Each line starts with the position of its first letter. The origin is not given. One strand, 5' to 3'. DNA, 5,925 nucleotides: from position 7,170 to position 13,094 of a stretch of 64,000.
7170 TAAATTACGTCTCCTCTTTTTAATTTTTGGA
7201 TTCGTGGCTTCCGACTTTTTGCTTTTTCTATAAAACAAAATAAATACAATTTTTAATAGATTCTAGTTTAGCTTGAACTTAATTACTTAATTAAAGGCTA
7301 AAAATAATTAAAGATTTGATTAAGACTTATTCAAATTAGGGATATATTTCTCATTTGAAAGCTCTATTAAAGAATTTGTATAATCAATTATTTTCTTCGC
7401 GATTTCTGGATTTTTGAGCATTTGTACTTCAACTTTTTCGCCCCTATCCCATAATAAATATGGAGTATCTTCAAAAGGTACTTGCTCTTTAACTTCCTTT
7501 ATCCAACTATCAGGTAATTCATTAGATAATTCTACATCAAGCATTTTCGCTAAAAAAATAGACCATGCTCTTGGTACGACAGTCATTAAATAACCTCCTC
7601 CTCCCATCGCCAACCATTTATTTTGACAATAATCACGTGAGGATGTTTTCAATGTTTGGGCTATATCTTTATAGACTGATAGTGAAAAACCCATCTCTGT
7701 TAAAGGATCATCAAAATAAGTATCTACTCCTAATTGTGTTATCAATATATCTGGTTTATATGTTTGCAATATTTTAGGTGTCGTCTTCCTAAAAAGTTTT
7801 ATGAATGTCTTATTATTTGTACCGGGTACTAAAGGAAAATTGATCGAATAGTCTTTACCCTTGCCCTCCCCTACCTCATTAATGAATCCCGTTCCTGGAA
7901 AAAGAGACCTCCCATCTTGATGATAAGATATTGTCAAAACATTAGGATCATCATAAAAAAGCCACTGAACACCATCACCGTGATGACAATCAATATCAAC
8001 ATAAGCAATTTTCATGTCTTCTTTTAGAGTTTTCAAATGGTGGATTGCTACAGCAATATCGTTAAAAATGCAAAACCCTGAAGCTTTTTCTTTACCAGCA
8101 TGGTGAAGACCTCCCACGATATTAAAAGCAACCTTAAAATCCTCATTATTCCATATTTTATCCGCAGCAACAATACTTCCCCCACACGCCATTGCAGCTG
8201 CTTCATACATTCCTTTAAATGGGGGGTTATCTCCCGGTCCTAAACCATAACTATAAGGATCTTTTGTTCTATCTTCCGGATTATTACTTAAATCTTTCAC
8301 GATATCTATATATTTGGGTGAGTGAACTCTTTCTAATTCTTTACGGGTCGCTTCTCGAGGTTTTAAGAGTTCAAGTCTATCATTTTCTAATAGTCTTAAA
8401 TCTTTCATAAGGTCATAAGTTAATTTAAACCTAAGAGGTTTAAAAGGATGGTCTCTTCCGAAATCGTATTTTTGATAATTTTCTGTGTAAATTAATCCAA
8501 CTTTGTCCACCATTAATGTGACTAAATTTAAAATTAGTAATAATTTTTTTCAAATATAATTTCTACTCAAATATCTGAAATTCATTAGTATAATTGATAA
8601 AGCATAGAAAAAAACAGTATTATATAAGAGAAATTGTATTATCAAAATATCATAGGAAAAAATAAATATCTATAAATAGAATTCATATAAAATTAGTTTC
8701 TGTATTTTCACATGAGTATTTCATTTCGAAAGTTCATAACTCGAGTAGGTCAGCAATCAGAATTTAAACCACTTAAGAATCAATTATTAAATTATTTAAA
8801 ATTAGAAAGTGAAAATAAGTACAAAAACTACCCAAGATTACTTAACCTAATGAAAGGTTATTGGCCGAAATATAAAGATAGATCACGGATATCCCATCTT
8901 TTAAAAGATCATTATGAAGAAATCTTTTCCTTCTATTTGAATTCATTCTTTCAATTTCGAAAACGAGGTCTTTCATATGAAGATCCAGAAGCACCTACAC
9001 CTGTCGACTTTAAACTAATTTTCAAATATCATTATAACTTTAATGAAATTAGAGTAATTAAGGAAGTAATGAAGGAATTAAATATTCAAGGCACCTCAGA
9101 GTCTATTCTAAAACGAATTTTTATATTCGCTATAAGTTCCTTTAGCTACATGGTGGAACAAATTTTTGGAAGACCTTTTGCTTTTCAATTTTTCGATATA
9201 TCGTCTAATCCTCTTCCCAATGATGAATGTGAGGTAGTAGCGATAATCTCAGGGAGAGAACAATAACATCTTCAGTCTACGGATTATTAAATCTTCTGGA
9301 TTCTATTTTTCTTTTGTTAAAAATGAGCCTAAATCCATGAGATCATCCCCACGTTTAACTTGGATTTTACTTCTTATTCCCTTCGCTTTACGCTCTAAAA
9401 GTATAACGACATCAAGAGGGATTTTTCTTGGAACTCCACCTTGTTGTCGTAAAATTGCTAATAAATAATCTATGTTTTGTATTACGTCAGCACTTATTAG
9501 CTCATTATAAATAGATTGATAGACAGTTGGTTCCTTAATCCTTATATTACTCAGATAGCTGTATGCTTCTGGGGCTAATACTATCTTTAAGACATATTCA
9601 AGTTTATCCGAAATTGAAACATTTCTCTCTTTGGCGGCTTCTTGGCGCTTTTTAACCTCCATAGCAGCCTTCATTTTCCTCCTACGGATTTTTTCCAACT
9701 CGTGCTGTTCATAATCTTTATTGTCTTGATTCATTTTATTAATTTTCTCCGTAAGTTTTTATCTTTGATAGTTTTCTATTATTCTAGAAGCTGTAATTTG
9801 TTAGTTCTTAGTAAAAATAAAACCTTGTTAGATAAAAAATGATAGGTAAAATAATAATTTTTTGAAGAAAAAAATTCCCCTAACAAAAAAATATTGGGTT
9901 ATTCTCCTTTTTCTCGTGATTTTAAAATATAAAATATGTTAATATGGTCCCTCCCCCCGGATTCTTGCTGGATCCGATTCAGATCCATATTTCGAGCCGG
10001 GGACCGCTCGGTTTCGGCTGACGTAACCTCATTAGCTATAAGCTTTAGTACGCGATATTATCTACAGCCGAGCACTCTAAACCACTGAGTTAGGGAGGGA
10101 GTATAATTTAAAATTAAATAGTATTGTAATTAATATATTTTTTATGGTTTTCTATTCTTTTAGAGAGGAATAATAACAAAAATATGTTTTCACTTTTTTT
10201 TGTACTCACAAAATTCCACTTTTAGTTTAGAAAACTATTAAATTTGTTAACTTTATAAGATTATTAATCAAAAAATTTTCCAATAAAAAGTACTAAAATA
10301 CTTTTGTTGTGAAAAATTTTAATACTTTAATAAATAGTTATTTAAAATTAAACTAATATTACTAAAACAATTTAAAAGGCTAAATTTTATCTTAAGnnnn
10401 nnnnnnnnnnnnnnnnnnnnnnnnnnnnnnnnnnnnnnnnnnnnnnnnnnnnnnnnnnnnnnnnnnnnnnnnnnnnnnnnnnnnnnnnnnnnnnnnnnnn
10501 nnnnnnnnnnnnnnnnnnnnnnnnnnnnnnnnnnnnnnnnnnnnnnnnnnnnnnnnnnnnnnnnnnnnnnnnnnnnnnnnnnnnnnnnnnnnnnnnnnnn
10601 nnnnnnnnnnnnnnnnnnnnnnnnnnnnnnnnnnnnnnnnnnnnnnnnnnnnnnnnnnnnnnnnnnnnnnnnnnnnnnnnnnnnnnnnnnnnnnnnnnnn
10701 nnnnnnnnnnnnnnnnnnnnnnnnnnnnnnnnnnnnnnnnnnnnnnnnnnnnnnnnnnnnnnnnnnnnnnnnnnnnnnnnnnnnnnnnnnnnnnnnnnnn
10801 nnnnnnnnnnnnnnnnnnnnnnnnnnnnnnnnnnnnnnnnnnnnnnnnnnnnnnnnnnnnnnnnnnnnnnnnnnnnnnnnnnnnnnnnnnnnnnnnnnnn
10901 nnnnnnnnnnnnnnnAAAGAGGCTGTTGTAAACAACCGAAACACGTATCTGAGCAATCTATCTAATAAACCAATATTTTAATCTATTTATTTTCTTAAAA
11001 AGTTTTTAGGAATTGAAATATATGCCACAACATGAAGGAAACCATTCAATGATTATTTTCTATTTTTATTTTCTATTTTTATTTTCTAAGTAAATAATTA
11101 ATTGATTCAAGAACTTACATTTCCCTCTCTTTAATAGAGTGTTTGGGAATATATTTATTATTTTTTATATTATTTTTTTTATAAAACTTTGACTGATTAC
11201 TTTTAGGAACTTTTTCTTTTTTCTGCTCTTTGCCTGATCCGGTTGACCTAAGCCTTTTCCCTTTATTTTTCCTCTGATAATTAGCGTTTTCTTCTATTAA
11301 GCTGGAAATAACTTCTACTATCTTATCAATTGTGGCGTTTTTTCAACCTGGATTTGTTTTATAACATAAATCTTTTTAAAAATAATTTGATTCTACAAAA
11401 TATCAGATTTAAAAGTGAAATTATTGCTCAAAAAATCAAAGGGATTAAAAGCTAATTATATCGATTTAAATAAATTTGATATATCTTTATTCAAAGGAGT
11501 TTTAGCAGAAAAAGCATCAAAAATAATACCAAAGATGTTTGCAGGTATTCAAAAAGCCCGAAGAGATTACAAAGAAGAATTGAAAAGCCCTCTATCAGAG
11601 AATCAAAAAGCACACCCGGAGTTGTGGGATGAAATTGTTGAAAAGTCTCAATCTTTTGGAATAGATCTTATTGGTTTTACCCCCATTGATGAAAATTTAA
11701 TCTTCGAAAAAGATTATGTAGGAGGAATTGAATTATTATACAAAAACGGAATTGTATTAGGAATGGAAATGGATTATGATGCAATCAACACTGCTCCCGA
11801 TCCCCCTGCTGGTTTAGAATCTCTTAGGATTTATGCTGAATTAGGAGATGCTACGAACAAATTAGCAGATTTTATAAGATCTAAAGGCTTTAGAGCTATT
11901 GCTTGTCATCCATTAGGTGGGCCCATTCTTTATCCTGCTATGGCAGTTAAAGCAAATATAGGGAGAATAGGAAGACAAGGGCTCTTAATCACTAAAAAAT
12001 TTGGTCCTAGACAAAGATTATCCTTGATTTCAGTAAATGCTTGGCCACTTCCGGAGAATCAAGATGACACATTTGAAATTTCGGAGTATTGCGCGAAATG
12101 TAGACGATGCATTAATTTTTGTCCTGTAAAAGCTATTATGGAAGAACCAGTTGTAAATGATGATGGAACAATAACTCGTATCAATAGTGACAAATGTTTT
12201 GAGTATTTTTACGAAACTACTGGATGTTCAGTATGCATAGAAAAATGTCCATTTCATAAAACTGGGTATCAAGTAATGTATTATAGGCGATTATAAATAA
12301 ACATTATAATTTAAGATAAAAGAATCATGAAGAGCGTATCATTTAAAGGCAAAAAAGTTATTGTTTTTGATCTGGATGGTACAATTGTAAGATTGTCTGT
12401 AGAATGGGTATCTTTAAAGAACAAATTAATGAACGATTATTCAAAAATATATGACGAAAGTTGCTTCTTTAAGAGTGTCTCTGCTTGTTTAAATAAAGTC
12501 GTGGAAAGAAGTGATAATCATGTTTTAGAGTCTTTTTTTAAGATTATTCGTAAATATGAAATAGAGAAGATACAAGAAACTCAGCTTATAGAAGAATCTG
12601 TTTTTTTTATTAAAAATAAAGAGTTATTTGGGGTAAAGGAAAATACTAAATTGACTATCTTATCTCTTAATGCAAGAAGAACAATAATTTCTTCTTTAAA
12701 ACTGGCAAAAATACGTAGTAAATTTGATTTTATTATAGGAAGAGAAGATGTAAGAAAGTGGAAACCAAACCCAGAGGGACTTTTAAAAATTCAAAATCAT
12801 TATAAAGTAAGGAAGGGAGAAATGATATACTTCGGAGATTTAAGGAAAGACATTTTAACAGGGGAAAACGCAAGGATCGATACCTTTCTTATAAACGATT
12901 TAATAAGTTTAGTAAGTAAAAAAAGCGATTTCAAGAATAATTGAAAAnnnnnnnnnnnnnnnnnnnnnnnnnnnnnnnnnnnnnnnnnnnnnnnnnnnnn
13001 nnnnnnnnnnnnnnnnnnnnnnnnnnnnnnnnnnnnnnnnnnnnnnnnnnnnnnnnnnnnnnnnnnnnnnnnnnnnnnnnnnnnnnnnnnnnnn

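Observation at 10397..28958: Dense cluster of ubiquitin and trafficking-type eukaryotic-signature genes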

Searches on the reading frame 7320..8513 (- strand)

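Call 4: search_protein_families(library=pfam, proteins=[window:7320-8513:-], max_evalue=0.01)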
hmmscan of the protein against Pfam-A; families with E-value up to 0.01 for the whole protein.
window:7320-8513:- (397 aa): 1 family
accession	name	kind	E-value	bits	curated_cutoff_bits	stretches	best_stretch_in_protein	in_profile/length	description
PF00850.24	Hist_deacetyl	-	2.7e-88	296.6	27.9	1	22-323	1-297/298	Histone deacetylase domain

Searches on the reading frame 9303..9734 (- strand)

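Call 28: search_protein_families(library=pfam, proteins=[window:9303-9734:-], max_evalue=10)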
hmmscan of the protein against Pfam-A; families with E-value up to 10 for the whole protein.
window:9303-9734:- (143 aa): 2 families
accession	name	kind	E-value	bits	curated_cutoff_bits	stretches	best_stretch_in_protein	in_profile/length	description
PF01984.25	dsDNA_bind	-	0.00029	21.5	26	1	16-81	1-69/106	Double-stranded DNA-binding domain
PF08942.16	DUF1919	-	0.021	14.8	25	1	22-81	116-176/196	Domain of unknown function (DUF1919)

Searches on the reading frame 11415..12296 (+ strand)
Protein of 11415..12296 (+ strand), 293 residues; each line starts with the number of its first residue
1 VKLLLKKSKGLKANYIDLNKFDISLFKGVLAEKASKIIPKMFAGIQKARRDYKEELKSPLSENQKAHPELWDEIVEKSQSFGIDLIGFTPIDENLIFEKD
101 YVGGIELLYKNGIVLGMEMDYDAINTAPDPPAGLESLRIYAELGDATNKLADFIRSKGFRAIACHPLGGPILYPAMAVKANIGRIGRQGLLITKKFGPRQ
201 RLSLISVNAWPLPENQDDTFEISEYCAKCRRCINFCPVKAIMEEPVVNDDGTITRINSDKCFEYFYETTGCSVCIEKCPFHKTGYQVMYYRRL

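Call 3: search_protein_families(library=pfam, proteins=[window:11415-12296:+], max_evalue=0.01)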
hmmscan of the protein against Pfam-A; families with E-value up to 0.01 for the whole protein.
window:11415-12296:+ (293 aa): 8 families
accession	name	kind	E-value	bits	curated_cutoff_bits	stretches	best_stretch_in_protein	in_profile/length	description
PF12838.12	Fer4_7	-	4.2e-07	30.8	27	1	226-280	2-50/52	4Fe-4S dicluster domain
PF13484.11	Fer4_16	-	3.7e-06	28.1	30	1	226-280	2-65/66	4Fe-4S double cluster binding domain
PF13237.11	Fer4_10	-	4.8e-06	26.9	25.5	1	223-279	6-53/53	4Fe-4S dicluster domain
PF00037.32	Fer4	-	0.00021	21.4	21.1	1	223-241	5-23/24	4Fe-4S binding domain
PF14697.11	Fer4_21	-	0.00061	20.3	35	1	224-280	6-53/59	4Fe-4S dicluster domain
PF12800.12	Fer4_4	-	0.0007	20.2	24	0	224-238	2-16/17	4Fe-4S binding domain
PF12837.12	Fer4_6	-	0.0034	17.7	25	0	224-241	7-24/24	4Fe-4S binding domain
PF13183.11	Fer4_8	-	0.0091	16.9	27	0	224-280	3-66/68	4Fe-4S dicluster domain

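Call 120: search_protein_families(library=ncbifam, proteins=[window:11415-12296:+], max_evalue=0.00001)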
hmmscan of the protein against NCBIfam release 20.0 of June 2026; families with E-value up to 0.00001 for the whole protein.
window:11415-12296:+ (293 aa): 2 families
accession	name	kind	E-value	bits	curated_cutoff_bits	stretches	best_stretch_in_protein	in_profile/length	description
TIGR02486.1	RDH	subfamily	1.9e-20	74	160.35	1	110-285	88-283/314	reductive dehalogenase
TIGR00276.1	TIGR00276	equivalog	1.9e-10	40.3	200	1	168-282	128-245/337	tRNA epoxyqueuosine(34) reductase QueG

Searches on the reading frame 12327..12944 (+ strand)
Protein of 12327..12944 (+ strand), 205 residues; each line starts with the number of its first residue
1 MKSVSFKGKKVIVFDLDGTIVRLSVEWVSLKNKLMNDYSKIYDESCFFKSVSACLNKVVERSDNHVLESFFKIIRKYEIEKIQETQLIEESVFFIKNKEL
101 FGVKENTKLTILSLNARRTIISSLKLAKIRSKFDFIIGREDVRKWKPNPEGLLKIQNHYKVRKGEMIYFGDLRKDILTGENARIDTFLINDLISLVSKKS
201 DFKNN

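Call 3: search_protein_families(library=pfam, proteins=[window:12327-12944:+], max_evalue=0.01)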
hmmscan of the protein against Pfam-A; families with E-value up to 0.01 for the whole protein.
window:12327-12944:+ (205 aa): 2 families
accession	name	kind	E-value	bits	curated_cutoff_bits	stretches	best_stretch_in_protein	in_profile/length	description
PF13419.12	HAD_2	-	6.1e-24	85.5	23.8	1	12-188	1-177/178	Haloacid dehalogenase-like hydrolase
PF00702.32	Hydrolase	-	7.7e-13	49.7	26.4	1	10-182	2-190/191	haloacid dehalogenase-like hydrolase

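Call 120: search_protein_families(library=ncbifam, proteins=[window:12327-12944:+], max_evalue=0.00001)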
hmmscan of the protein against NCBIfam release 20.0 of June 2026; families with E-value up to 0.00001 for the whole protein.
window:12327-12944:+ (205 aa): 12 families
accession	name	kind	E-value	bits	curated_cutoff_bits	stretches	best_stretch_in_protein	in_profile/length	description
NF009804.0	PRK13288.1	equivalog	3.9e-21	75.5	218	1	10-189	4-181/215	pyrophosphatase PpaX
TIGR02253.1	CTE7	subfamily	7.8e-12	45.4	169.75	1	10-191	3-196/221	TIGR02253 family HAD-type hydrolase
NF009695.0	PRK13222.1-2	equivalog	5.9e-11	42.3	225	1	7-187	4-191/226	phosphoglycolate phosphatase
TIGR01549.1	HAD-SF-IA-v1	subfamily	1.6e-10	41.6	23.3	1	84-182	52-148/149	HAD-IA family hydrolase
NF009697.0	PRK13222.1-4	equivalog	3.1e-10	39.8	327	1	6-184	4-188/232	phosphoglycolate phosphatase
TIGR01449.2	PGP_bact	equivalog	7.9e-10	38.6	180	1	107-187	102-182/213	phosphoglycolate phosphatase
NF009694.0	PRK13222.1-1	equivalog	3e-09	36.6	415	1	71-182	91-203/252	phosphoglycolate phosphatase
TIGR02009.1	PGMB-YQAB-SF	subfamily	6.8e-09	36.2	153.35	1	11-184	3-181/186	beta-phosphoglucomutase family hydrolase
TIGR01662.1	HAD-SF-IIIA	subfamily_domain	1.6e-06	28.3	44.6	0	127-190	74-139/141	HAD-IIIA family hydrolase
TIGR01990.1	bPGM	equivalog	4.2e-06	26.8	189.4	0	10-173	2-170/187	beta-phosphoglucomutase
TIGR02254.1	YjjG_YfnB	equivalog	5.1e-06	26.1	159.9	0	48-190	42-197/223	YjjG family noncanonical pyrimidine nucleotidase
TIGR01428.1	HAD_type_II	equivalog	7.8e-06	26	125.4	0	102-166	102-167/197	haloacid dehalogenase type II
